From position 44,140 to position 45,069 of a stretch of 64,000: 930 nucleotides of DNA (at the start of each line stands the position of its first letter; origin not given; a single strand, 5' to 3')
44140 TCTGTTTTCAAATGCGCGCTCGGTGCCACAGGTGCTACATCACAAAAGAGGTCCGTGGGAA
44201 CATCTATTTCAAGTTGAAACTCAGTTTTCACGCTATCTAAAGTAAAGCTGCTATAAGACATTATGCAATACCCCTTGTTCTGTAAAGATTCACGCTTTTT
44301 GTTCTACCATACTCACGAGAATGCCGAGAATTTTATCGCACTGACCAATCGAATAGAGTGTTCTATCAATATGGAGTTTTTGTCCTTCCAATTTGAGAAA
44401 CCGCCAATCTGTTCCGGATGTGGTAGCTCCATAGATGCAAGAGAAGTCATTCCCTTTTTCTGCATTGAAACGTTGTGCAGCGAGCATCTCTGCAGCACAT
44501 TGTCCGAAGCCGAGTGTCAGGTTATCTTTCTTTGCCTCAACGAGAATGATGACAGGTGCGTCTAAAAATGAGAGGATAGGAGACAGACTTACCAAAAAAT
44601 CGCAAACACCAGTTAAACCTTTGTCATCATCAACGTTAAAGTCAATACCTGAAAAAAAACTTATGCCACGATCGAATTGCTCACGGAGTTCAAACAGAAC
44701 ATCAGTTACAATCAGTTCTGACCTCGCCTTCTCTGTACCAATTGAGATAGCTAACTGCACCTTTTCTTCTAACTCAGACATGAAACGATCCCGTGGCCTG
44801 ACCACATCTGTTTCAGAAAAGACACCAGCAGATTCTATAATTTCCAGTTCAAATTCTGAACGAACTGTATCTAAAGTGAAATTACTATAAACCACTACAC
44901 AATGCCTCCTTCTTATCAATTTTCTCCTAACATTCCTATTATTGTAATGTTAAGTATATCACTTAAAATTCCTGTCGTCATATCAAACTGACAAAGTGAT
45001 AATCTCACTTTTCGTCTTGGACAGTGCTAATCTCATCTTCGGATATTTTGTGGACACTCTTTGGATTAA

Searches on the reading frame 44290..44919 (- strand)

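Call 3: search_protein_families(library=pfam, proteins=[window:44290-44919:-], max_evalue=0.01)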
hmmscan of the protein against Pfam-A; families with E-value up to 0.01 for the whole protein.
window:44290-44919:- (209 aa): 0 families

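Call 31: search_protein_families(library=padloc, proteins=[window:44290-44919:-], max_evalue=0.01)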
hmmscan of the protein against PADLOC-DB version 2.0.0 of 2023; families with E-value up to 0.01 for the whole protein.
window:44290-44919:- (209 aa): 1 family
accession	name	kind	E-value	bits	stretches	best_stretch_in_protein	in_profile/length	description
PDLC01472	PD_DExK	-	3.1e-47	158.1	1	62-207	2-142/146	"CAS-I,CAS-II,CAS-III,CAS-IV,CAS-V,CAS-VI; associated"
